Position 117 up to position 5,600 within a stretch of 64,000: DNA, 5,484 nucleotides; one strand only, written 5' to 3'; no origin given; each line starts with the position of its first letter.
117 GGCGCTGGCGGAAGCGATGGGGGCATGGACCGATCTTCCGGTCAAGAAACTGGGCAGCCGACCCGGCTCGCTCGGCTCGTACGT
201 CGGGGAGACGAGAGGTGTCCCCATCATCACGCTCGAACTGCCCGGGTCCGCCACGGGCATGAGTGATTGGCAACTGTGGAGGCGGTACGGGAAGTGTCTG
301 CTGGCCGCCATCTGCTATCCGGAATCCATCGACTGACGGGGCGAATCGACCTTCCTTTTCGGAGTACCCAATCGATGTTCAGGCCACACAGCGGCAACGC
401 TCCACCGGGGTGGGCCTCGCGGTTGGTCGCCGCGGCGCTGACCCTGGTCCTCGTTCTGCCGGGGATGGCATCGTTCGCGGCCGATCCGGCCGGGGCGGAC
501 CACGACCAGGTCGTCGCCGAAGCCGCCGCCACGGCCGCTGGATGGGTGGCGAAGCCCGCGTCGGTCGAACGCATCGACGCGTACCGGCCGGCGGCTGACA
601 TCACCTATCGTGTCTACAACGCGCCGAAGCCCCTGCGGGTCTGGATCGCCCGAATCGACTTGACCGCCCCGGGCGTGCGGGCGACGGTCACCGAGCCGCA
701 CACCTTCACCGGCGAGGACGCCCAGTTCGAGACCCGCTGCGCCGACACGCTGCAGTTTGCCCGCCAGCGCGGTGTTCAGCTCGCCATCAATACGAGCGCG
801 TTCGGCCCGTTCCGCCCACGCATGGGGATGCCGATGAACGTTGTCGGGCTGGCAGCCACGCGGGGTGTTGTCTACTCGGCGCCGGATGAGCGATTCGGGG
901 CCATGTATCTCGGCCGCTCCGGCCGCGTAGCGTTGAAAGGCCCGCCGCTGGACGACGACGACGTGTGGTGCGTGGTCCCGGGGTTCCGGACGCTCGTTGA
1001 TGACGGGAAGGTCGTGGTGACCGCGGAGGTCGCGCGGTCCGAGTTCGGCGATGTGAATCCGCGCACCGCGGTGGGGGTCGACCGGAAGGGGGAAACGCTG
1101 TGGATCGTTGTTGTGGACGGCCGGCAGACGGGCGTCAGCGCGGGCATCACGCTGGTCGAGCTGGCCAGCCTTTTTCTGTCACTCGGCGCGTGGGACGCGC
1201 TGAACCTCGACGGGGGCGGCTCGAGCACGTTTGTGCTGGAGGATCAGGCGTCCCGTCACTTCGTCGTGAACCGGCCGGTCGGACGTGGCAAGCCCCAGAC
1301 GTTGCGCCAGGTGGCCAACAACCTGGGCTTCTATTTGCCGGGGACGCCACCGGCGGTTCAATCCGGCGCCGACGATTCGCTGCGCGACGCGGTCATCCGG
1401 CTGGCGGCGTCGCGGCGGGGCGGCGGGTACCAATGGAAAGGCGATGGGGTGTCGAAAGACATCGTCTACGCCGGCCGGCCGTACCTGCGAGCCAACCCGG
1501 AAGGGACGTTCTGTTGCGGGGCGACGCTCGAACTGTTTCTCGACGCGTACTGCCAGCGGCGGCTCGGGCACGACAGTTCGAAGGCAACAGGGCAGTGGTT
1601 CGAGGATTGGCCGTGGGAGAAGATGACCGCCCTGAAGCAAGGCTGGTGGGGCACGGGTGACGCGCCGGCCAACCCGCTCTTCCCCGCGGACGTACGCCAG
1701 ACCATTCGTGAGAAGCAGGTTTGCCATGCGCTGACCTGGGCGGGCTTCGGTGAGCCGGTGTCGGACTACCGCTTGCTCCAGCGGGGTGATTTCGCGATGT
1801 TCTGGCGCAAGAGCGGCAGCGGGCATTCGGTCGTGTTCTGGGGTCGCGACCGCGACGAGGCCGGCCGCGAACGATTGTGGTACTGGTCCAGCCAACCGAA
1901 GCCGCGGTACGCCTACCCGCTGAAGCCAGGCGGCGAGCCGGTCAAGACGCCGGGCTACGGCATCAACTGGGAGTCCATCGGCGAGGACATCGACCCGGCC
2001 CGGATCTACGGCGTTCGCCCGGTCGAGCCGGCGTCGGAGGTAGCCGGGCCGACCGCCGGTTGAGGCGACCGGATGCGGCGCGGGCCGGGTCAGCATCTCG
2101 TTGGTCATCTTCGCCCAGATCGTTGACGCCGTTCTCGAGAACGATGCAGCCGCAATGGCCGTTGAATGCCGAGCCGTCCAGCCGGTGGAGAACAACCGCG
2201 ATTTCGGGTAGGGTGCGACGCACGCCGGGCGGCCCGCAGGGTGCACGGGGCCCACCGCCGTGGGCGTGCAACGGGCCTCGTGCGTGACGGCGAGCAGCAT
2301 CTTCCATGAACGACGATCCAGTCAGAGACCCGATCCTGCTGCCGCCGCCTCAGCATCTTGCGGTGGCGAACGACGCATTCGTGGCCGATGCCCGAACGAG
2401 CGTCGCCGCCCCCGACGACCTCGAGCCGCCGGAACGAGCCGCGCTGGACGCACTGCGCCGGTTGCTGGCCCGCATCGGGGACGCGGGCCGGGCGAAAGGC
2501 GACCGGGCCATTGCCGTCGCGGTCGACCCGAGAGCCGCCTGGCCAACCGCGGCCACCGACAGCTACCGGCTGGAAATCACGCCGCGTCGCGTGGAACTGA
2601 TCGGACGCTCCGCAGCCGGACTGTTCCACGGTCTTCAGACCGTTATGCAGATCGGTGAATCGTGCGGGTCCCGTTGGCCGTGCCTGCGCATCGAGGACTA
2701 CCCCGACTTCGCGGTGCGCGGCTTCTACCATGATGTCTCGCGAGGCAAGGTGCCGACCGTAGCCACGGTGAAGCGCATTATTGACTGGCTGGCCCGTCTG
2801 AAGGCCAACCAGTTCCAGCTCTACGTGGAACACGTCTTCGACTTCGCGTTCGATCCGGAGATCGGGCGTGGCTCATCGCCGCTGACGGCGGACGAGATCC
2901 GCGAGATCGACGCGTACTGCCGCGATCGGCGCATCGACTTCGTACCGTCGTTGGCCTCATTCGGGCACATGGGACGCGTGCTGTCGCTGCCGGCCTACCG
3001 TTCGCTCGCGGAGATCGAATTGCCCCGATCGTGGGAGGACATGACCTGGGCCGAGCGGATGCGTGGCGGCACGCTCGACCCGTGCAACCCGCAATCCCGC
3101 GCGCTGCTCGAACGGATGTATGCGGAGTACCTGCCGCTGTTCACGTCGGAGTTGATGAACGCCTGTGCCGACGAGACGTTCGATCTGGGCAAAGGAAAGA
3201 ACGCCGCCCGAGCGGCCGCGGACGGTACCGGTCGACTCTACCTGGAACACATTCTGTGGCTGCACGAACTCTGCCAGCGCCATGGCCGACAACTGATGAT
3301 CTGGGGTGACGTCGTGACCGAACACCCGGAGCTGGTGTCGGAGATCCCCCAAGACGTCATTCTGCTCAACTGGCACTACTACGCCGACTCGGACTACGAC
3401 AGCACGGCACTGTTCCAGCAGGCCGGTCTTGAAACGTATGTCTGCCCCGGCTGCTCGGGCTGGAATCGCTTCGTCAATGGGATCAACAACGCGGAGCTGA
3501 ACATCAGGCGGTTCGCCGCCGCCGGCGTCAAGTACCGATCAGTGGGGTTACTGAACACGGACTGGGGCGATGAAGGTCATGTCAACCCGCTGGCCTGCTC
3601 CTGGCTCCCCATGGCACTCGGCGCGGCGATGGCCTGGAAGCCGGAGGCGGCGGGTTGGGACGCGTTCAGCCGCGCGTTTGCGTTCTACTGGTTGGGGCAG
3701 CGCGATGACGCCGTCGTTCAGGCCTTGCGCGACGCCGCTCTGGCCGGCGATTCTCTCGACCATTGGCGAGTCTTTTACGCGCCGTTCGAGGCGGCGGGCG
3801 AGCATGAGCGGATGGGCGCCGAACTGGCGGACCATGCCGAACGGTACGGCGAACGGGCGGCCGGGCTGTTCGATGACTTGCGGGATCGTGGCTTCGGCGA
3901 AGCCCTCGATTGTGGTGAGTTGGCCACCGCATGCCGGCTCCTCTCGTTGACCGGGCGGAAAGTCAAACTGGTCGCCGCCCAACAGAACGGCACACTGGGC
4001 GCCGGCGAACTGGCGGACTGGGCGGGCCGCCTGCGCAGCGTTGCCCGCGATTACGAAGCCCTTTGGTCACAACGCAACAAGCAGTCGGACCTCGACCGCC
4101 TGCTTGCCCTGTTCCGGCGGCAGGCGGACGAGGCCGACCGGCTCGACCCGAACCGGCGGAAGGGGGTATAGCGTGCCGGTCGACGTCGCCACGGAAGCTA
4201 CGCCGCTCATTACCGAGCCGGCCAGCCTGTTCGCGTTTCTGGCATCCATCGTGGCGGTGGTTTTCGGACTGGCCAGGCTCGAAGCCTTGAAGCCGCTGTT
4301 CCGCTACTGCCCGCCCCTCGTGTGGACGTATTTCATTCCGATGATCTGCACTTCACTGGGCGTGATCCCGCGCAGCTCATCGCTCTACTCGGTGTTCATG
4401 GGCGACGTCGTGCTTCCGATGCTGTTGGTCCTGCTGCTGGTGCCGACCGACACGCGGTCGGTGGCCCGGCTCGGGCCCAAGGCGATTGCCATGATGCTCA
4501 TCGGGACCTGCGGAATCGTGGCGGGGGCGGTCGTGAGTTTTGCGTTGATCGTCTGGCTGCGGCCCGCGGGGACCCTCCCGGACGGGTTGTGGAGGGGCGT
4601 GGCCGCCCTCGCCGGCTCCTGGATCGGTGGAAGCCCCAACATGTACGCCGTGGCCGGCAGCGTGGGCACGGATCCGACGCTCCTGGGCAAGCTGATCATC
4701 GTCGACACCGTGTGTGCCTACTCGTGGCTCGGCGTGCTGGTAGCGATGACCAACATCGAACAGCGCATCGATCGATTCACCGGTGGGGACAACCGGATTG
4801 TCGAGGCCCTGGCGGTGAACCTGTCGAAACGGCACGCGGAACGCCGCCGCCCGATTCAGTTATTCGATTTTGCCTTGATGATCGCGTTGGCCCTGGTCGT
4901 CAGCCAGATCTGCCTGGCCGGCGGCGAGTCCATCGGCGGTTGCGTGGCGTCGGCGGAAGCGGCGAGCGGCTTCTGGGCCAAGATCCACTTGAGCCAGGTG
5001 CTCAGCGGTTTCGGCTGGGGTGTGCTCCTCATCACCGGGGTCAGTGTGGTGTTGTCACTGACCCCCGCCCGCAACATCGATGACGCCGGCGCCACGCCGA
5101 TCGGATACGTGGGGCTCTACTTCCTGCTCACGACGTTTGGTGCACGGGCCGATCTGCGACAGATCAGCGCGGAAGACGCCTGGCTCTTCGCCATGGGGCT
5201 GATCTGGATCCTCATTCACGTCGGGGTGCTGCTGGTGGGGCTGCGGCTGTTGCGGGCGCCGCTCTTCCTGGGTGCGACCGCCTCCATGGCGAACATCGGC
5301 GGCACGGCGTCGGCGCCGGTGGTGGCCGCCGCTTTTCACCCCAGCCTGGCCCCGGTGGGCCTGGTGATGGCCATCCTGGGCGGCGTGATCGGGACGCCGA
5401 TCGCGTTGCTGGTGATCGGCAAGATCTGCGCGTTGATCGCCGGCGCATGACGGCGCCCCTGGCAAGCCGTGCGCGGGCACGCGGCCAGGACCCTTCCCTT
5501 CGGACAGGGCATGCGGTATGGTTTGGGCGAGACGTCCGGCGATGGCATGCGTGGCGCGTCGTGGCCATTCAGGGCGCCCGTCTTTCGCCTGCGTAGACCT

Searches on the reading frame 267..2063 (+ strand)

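Call 57: search_protein_families(library=pfam, proteins=[window:267-2063:+], max_evalue=0.001)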
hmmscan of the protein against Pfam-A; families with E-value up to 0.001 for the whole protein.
window:267-2063:+ (598 aa): 1 family
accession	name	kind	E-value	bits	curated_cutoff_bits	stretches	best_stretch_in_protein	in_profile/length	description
PF09992.14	NAGPA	-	1.3e-33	117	25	1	169-356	2-169/169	Phosphodiester glycosidase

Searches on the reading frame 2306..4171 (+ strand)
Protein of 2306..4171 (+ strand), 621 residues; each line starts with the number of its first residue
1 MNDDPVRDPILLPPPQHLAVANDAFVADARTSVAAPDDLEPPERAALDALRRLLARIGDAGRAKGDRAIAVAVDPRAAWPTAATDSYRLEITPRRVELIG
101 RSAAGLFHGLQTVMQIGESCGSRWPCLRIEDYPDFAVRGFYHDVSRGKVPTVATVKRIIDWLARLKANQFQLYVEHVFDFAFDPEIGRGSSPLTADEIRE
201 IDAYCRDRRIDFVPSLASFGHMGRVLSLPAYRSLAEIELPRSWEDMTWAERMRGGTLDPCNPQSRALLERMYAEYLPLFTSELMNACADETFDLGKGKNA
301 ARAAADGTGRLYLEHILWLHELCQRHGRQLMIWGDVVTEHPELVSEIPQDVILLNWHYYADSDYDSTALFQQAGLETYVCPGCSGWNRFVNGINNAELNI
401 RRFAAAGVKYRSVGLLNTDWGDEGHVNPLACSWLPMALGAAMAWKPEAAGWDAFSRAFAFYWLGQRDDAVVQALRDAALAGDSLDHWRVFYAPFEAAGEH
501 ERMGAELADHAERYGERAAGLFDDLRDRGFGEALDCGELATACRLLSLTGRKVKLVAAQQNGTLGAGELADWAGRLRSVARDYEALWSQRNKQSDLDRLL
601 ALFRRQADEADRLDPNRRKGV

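Call 57: search_protein_families(library=pfam, proteins=[window:2306-4171:+], max_evalue=0.001)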
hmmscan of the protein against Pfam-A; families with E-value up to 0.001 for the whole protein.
window:2306-4171:+ (621 aa): 2 families
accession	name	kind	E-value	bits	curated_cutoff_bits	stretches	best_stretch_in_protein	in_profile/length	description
PF02838.20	Glyco_hydro_20b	-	3.4e-14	54.1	26.1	1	9-132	2-124/124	Glycosyl hydrolase family 20, domain 2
PF00728.28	Glyco_hydro_20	-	1.5e-13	51.3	22.3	1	135-362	1-245/348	Glycosyl hydrolase family 20, catalytic domain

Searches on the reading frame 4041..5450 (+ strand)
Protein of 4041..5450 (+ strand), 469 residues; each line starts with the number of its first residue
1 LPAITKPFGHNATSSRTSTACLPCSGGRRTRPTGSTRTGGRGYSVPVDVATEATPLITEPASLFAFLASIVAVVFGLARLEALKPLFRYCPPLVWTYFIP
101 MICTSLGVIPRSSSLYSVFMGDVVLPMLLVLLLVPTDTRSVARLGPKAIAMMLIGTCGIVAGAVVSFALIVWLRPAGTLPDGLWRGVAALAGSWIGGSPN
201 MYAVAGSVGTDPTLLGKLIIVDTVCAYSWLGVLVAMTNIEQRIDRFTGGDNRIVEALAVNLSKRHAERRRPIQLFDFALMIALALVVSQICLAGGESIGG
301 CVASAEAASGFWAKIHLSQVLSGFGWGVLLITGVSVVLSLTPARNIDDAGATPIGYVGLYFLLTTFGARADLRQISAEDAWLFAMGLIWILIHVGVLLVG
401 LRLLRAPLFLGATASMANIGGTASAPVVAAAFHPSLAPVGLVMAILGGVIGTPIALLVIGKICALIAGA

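Call 57: search_protein_families(library=pfam, proteins=[window:4041-5450:+], max_evalue=0.001)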
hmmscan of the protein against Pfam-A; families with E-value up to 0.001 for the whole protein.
window:4041-5450:+ (469 aa): 1 family
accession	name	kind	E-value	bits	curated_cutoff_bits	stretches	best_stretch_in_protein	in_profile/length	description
PF05684.17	DUF819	-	8.7e-74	249.3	27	1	65-458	1-372/379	Protein of unknown function (DUF819)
